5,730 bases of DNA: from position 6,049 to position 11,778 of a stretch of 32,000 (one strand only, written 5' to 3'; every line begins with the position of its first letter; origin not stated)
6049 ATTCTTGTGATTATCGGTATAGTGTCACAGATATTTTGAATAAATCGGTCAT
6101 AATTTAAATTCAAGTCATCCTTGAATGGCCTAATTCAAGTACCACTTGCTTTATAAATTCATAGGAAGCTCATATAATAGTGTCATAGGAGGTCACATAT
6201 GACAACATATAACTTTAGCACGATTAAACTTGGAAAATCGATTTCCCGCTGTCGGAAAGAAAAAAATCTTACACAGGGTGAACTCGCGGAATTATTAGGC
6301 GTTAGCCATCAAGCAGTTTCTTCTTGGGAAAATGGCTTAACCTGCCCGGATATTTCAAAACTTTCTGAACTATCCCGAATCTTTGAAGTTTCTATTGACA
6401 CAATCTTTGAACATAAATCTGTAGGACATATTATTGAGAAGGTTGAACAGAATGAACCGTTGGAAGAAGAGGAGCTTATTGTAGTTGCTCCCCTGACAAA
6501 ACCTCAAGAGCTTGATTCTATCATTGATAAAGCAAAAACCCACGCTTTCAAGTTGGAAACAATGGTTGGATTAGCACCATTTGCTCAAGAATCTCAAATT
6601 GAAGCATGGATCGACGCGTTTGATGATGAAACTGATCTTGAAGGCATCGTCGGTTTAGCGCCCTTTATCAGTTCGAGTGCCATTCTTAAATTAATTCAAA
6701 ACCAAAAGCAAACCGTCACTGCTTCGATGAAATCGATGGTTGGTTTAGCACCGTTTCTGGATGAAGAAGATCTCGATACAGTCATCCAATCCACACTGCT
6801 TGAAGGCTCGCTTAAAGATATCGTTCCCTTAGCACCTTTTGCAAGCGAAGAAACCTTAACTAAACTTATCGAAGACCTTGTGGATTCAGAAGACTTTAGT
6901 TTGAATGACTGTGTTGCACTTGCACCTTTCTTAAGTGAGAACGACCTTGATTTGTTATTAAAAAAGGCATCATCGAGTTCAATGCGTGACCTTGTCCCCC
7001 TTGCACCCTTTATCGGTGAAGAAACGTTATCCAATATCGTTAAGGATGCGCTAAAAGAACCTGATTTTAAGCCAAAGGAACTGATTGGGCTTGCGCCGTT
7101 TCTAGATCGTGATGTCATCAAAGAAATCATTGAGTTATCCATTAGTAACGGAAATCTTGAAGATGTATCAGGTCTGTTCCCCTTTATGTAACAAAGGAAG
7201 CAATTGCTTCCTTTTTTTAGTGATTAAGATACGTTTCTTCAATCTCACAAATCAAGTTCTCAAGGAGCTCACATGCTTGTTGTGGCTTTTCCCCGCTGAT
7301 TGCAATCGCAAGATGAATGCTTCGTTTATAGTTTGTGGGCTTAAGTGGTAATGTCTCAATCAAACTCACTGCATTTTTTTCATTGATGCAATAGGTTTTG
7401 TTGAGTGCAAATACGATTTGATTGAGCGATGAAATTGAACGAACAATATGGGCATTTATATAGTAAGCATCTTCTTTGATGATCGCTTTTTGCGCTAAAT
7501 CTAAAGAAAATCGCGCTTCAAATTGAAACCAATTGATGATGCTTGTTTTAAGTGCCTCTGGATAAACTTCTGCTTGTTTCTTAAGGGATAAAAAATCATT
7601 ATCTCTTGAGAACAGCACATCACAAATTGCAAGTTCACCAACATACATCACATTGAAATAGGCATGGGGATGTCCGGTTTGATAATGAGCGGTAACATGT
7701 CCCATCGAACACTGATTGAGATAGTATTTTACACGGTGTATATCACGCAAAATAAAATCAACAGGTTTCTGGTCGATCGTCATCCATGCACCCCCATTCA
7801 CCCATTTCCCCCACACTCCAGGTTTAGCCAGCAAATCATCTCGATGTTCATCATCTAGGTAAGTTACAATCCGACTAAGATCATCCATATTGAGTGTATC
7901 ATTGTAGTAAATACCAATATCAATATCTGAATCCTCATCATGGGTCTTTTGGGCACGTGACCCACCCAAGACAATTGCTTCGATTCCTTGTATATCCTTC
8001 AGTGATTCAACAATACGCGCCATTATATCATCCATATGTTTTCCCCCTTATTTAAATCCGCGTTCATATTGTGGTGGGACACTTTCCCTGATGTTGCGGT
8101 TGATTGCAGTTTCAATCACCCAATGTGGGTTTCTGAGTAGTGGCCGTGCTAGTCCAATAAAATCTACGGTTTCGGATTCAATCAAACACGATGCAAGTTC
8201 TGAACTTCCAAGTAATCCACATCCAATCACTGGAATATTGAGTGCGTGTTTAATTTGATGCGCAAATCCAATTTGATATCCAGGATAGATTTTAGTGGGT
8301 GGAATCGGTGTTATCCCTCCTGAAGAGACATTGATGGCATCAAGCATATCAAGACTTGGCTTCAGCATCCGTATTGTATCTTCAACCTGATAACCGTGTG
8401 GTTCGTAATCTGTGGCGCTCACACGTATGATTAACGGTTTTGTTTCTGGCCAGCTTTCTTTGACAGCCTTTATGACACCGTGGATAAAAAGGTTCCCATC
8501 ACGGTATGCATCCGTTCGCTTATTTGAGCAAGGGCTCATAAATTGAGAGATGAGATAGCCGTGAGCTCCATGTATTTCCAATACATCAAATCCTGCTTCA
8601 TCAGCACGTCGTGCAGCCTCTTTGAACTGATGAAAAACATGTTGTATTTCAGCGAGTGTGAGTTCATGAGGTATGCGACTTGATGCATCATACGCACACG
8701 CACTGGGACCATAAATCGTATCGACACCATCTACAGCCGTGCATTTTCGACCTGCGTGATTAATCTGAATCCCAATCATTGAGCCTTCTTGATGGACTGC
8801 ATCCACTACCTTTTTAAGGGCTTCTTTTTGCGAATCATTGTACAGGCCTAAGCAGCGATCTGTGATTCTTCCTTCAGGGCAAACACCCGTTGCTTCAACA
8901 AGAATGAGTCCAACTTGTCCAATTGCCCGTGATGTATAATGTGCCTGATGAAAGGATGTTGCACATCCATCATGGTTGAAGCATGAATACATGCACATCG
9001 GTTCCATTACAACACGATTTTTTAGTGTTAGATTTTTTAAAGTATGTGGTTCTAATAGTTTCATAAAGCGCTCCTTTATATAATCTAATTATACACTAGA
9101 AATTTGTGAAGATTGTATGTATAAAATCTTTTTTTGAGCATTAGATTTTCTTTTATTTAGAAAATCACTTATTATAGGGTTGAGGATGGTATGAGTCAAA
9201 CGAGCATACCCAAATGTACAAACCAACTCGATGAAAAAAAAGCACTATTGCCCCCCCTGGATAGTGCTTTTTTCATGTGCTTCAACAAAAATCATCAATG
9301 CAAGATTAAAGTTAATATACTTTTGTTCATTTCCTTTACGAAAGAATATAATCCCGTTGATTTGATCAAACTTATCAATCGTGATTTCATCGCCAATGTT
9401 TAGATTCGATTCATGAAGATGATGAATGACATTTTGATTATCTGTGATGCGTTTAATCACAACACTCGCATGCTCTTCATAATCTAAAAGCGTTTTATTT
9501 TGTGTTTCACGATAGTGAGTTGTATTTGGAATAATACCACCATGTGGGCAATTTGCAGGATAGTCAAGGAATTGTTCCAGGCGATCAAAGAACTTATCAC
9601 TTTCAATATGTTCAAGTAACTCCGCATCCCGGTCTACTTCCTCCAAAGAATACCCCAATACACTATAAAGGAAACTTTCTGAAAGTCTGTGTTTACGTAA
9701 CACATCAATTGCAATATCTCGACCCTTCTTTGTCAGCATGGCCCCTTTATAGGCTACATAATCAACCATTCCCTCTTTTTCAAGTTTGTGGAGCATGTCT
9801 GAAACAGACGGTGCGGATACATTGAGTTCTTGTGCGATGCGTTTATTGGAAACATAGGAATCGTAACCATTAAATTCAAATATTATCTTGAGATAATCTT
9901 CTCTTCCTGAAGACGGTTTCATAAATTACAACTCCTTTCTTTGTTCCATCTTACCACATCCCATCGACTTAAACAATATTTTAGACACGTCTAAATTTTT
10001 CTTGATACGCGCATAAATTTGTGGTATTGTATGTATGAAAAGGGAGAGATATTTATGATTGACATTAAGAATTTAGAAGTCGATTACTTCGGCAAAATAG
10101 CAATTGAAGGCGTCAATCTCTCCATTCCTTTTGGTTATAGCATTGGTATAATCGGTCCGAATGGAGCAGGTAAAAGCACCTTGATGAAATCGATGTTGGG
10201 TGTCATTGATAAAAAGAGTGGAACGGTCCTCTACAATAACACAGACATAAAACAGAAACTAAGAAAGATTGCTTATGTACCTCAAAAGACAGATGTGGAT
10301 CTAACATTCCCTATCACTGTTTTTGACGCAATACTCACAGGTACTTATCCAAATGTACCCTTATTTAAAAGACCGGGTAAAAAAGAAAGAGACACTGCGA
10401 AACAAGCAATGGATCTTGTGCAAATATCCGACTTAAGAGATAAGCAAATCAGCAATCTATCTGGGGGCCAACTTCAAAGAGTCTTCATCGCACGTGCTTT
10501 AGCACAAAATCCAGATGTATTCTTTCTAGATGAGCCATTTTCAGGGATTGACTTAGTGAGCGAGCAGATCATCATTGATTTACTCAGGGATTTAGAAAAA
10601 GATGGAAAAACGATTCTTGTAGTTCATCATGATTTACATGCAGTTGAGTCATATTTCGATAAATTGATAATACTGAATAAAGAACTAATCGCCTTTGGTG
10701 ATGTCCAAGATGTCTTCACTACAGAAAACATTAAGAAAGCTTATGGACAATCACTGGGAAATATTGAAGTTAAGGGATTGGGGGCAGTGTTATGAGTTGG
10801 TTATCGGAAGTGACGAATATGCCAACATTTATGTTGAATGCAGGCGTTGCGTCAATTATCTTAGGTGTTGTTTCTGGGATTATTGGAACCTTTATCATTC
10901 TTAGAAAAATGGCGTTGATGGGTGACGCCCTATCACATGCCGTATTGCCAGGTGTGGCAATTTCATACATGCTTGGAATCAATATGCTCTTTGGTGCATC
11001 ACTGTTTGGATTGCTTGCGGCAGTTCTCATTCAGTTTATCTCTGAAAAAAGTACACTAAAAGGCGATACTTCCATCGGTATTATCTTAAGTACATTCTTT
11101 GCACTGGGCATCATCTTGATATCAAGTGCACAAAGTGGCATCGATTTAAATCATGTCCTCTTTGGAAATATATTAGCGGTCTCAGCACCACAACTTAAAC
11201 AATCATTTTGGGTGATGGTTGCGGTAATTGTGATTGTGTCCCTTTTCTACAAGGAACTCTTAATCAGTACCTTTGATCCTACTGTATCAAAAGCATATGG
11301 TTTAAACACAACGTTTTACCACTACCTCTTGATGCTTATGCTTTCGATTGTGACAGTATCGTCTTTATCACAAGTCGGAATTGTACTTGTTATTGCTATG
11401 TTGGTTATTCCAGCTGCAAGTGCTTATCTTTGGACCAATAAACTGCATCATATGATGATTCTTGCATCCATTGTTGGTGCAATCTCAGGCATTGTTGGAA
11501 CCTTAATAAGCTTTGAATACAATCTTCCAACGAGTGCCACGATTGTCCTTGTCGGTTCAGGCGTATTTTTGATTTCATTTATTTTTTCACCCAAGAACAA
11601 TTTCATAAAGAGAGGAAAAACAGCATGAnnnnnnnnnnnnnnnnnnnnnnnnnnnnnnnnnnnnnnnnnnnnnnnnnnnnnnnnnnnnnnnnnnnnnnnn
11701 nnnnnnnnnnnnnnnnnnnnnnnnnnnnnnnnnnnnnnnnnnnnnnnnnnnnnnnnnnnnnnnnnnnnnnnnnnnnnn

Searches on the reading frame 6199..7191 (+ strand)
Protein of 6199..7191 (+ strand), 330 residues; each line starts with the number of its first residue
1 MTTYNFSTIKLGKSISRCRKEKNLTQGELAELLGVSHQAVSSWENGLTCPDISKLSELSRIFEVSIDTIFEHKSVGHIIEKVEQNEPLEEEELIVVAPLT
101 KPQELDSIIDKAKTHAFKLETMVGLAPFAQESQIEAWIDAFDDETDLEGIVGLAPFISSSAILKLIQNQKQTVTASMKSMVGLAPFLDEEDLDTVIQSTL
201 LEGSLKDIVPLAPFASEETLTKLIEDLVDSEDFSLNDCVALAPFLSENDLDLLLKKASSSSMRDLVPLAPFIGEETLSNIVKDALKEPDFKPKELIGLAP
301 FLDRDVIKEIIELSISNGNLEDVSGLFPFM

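Call 40: search_protein_families(library=pfam, proteins=[window:6199-7191:+], max_evalue=0.00001)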
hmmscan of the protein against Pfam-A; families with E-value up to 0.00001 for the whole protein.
window:6199-7191:+ (330 aa): 4 families
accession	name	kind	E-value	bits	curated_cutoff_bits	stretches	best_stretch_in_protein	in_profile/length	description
PF01381.28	HTH_3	-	1.3e-16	60.8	23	1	16-68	2-54/55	Helix-turn-helix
PF13560.12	HTH_31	-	9.5e-07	29.5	27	1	16-65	7-57/64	Helix-turn-helix domain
PF13443.12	HTH_26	-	9.1e-06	26.3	22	0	16-72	3-60/63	Cro/C1-type HTH DNA-binding domain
PF12844.13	HTH_19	-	9.3e-06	25.9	30.2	0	12-71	1-60/64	Helix-turn-helix domain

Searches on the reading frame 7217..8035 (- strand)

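Call 40: search_protein_families(library=pfam, proteins=[window:7217-8035:-], max_evalue=0.00001)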
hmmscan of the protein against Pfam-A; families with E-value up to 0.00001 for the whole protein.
window:7217-8035:- (272 aa): 2 families
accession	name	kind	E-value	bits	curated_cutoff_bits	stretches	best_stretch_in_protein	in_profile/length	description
PF18765.7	Polbeta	-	3.1e-09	37.3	26.9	1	8-63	3-58/93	Polymerase beta, Nucleotidyltransferase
PF01909.29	NTP_transf_2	-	3.3e-09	37.5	21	1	7-61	3-47/93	Nucleotidyltransferase domain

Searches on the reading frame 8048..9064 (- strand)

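Call 40: search_protein_families(library=pfam, proteins=[window:8048-9064:-], max_evalue=0.00001)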
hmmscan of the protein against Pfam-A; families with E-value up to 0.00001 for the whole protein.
window:8048-9064:- (338 aa): 1 family
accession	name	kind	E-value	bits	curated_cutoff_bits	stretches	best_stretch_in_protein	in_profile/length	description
PF00724.26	Oxidored_FMN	-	1.6e-67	228.7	27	1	2-322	1-338/342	NADH:flavin oxidoreductase / NADH oxidase family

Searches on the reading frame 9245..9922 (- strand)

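Call 40: search_protein_families(library=pfam, proteins=[window:9245-9922:-], max_evalue=0.00001)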
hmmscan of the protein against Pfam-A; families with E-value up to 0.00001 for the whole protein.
window:9245-9922:- (225 aa): 3 families
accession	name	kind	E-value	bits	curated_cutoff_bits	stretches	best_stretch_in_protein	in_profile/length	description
PF02742.21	Fe_dep_repr_C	-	1.3e-25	89.6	27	1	64-133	1-70/70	Iron dependent repressor, metal binding and dimerisation domain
PF01325.25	Fe_dep_repress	-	2.8e-18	66.3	26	1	7-61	6-60/60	Iron dependent repressor, N-terminal DNA binding domain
PF04023.20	FeoA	-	2.6e-06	27.8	23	1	144-214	2-73/74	FeoA domain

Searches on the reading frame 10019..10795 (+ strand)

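Call 40: search_protein_families(library=pfam, proteins=[window:10019-10795:+], max_evalue=0.00001)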
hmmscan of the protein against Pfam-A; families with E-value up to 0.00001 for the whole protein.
window:10019-10795:+ (258 aa): 3 families
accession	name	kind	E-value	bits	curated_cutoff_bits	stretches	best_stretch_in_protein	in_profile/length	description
PF00005.33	ABC_tran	-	8.9e-31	107.8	25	1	30-174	2-136/137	ABC transporter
PF13304.12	AAA_21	-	7.6e-09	36.5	27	0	43-103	3-80/304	AAA domain, putative AbiEii toxin, Type IV TA system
PF02463.25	SMC_N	-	2.4e-06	27.6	40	1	16-209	2-202/220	RecF/RecN/SMC N terminal domain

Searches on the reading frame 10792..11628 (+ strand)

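Call 41: search_protein_families(library=pfam, proteins=[window:10792-11628:+], max_evalue=0.00001)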
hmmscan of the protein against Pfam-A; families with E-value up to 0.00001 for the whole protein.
window:10792-11628:+ (278 aa): 2 families
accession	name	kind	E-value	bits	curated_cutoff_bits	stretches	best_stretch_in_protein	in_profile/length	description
PF00950.22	ABC-3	-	7.7e-78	262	20.1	1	12-265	3-257/258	ABC 3 transport family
PF01032.23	FecCD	-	2.2e-08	34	26.5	1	59-261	96-307/311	FecCD transport family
